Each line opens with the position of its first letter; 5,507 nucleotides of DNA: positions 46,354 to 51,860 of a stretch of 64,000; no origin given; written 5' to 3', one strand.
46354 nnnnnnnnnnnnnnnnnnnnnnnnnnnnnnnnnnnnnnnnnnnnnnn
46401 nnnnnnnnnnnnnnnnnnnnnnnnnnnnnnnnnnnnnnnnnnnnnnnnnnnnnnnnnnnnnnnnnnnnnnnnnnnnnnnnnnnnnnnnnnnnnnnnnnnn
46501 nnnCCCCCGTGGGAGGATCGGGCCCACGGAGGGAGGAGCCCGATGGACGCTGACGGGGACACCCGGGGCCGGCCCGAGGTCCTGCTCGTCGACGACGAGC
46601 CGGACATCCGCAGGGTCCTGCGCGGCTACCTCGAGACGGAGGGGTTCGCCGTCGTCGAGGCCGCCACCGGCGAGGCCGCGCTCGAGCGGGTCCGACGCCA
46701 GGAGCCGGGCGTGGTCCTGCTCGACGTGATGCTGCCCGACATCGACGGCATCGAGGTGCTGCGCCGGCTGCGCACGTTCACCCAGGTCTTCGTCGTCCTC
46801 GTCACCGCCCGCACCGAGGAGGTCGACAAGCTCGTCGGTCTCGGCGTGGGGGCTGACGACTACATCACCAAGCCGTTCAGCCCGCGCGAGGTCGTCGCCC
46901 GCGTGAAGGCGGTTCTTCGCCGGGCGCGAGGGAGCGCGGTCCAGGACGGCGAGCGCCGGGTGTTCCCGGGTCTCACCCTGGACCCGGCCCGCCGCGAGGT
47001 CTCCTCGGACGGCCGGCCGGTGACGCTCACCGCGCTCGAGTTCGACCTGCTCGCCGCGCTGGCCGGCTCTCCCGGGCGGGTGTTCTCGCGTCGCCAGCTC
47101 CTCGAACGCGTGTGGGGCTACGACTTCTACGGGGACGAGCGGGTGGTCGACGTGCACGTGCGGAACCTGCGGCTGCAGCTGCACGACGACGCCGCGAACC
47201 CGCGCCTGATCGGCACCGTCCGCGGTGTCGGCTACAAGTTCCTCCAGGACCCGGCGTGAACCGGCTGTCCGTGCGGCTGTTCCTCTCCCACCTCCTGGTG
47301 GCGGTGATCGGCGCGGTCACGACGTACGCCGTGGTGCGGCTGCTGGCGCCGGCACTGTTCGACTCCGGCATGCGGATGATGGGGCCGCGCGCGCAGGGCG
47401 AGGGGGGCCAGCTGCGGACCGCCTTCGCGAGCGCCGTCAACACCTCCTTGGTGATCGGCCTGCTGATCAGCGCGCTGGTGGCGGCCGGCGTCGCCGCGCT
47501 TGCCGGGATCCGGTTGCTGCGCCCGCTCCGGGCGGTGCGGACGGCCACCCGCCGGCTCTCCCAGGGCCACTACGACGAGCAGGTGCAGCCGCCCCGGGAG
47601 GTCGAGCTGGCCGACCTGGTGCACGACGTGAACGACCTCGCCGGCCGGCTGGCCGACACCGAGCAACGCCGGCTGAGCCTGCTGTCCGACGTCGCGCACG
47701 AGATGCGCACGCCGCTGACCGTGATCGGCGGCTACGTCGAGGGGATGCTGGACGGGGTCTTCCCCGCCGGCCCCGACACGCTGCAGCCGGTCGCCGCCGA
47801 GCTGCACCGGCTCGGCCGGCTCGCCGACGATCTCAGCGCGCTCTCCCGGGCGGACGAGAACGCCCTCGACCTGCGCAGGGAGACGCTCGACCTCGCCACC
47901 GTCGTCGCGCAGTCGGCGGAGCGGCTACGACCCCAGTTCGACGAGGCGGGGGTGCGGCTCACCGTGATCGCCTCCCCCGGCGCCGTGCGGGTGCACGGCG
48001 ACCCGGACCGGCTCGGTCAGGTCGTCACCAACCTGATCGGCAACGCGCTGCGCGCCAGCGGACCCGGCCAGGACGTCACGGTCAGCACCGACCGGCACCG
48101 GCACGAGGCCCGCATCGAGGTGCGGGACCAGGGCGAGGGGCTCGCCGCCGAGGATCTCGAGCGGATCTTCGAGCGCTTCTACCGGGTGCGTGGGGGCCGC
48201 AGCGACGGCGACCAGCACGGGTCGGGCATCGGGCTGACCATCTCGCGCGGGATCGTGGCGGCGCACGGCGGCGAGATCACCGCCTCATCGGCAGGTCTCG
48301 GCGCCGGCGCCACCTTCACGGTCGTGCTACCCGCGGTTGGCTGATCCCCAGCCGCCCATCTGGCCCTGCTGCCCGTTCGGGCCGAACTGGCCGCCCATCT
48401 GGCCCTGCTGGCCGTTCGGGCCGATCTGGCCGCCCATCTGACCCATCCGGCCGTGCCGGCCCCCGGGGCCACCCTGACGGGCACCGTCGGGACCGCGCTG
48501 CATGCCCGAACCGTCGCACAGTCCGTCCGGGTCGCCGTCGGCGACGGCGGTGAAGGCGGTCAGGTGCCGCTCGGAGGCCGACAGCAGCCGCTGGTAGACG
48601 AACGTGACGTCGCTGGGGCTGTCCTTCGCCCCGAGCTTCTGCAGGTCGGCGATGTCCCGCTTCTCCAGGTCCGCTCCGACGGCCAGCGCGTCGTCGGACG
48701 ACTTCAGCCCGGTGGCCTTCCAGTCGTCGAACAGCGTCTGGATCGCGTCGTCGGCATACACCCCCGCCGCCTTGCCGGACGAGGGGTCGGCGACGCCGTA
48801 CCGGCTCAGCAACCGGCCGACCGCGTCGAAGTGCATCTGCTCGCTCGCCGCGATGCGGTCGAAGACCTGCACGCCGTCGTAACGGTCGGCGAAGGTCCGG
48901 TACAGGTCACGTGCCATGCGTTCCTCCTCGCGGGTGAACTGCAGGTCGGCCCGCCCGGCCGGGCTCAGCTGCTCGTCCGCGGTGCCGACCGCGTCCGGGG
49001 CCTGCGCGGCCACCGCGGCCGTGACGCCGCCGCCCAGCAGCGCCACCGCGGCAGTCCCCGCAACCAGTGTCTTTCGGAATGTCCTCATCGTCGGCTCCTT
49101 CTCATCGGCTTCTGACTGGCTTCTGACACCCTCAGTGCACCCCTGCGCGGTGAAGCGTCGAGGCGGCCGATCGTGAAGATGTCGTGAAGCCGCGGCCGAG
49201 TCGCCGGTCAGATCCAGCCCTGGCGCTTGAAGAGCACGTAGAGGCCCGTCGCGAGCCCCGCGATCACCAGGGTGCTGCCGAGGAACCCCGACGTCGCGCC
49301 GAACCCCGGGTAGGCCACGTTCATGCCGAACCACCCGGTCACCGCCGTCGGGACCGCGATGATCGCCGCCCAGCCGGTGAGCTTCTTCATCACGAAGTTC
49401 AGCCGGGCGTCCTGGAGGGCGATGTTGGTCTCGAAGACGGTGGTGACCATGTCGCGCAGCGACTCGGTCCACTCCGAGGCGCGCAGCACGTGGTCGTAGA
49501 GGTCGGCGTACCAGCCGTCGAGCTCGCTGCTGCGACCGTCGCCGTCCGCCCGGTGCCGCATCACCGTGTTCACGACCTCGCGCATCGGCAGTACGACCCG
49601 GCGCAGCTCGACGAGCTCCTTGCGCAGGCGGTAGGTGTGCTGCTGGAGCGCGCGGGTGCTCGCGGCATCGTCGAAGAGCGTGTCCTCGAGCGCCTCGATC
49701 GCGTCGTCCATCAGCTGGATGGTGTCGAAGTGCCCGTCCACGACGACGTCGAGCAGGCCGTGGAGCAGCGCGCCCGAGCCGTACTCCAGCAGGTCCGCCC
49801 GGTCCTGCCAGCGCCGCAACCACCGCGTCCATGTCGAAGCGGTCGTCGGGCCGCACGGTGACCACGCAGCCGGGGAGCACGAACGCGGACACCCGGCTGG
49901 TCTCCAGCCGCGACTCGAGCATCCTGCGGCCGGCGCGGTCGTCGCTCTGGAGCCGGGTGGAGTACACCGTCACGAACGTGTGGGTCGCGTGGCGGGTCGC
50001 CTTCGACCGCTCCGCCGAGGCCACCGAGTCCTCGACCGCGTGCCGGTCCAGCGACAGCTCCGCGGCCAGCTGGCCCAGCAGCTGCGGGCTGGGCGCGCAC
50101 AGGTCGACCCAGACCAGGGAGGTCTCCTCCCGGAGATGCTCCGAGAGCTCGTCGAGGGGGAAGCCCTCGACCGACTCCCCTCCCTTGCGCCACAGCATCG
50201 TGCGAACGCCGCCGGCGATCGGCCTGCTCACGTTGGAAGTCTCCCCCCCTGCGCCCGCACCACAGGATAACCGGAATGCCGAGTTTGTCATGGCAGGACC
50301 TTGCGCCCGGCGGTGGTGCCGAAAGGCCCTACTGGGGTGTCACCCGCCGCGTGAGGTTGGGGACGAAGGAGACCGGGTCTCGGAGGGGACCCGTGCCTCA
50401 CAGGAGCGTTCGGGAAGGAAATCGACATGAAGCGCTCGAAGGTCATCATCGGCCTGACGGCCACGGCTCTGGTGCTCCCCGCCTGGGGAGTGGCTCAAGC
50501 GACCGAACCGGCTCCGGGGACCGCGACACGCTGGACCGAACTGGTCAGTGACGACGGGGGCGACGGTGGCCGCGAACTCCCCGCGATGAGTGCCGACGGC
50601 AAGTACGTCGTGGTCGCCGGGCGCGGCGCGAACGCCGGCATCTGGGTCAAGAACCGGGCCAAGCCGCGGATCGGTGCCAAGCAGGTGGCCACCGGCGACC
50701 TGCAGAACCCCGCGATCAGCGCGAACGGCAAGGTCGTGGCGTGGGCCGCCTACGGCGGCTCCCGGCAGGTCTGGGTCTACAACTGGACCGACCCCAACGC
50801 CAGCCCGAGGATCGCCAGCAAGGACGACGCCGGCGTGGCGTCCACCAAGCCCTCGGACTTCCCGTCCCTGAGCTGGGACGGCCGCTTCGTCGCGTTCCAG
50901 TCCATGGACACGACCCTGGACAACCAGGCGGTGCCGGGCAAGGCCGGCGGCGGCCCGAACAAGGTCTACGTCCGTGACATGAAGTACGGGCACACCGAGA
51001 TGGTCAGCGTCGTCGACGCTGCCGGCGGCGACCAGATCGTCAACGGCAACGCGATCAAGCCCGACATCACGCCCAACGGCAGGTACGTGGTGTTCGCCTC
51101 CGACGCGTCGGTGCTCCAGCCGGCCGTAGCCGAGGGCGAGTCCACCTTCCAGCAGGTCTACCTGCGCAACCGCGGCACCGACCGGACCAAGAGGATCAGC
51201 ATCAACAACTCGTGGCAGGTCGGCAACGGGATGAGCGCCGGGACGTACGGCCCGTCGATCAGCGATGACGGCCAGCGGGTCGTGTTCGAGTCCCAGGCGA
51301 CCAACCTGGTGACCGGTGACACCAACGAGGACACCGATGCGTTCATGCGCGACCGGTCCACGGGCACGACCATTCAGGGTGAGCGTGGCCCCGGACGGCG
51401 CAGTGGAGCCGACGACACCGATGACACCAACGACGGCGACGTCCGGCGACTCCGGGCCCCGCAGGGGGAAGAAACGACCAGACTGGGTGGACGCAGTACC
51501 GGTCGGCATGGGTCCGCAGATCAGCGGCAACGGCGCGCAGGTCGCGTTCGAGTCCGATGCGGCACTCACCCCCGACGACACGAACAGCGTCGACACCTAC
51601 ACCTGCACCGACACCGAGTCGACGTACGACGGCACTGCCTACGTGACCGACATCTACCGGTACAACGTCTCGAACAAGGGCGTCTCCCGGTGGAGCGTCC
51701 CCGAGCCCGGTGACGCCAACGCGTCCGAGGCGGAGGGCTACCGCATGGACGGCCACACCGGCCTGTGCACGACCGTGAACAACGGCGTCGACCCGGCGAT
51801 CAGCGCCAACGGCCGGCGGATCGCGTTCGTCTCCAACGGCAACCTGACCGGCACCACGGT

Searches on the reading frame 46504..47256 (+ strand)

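Call 12: search_protein_families(library=pfam, proteins=[window:46504-47256:+], max_evalue=0.01)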
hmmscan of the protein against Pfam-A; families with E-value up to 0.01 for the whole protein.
window:46504-47256:+ (251 aa): 2 families
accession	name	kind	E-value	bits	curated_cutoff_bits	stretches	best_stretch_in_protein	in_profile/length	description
PF00072.30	Response_reg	-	4.5e-31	107.7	30.2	1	26-135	1-111/111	Response regulator receiver domain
PF00486.34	Trans_reg_C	-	1.2e-28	99.4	26.2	1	170-246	1-77/77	Transcriptional regulatory protein, C terminal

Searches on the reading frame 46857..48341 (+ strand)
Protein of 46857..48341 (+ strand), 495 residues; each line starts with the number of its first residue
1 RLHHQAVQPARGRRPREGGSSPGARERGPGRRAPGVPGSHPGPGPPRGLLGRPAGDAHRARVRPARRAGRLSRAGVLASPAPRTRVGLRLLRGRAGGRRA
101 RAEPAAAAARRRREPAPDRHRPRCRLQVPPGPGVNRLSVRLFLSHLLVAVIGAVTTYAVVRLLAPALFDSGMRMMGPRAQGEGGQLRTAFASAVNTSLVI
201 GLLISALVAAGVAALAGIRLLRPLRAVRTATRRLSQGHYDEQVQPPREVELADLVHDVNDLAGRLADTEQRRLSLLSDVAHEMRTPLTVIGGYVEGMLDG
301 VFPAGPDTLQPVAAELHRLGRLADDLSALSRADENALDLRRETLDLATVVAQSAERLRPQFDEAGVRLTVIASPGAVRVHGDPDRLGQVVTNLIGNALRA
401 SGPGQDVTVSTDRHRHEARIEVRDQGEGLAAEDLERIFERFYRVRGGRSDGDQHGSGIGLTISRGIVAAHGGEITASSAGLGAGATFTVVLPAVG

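Call 12: search_protein_families(library=pfam, proteins=[window:46857-48341:+], max_evalue=0.01)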
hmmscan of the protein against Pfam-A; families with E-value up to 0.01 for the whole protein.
window:46857-48341:+ (495 aa): 4 families
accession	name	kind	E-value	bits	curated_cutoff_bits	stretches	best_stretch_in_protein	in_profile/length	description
PF02518.31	HATPase_c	-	1.6e-27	96.5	26.4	1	381-493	1-109/111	Histidine kinase-, DNA gyrase B-, and HSP90-like ATPase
PF00512.31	HisKA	-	2.5e-12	47.1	26.9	1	272-334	2-65/66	His Kinase A (phospho-acceptor) domain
PF00672.30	HAMP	-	1.2e-08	35.6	25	1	219-266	5-52/53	HAMP domain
PF13589.12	HATPase_c_3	-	0.00079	19.9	25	1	388-461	5-78/137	Histidine kinase-, DNA gyrase B-, and HSP90-like ATPase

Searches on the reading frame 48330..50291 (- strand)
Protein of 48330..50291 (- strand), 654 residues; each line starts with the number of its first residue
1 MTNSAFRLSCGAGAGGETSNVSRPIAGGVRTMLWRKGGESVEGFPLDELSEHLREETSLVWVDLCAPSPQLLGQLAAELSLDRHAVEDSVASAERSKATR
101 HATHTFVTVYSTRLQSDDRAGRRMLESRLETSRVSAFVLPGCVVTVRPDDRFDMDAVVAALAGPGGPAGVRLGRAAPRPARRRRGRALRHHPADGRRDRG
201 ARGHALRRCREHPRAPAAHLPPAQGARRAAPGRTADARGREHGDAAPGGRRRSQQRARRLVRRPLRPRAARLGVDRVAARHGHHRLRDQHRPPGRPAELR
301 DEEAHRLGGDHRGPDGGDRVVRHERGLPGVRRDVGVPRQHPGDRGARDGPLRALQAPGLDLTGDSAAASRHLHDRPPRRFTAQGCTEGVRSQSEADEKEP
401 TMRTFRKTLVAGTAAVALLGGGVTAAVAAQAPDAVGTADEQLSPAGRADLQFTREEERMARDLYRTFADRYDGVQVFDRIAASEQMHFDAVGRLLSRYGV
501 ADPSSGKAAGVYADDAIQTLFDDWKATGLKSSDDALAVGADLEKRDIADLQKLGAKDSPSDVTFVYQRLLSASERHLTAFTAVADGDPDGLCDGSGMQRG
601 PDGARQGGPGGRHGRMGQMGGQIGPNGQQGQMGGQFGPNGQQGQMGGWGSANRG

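Call 12: search_protein_families(library=pfam, proteins=[window:48330-50291:-], max_evalue=0.01)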
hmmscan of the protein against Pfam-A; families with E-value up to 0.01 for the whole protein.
window:48330-50291:- (654 aa): 2 families
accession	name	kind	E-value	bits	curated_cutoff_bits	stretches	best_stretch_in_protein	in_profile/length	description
PF09968.15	DUF2202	-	1.3e-29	103.6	22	1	450-583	5-137/162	Uncharacterized protein domain (DUF2202)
PF01544.23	CorA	-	6e-10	39.3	27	1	58-161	3-98/292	CorA-like Mg2+ transporter protein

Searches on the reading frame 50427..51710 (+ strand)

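Call 12: search_protein_families(library=pfam, proteins=[window:50427-51710:+], max_evalue=0.01)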
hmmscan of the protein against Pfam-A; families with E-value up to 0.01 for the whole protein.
window:50427-51710:+ (428 aa): 1 family
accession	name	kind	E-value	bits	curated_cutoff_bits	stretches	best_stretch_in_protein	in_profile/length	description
PF07676.18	PD40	-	2.2e-13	50.2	20.9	0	274-290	12-28/38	WD40-like Beta Propeller Repeat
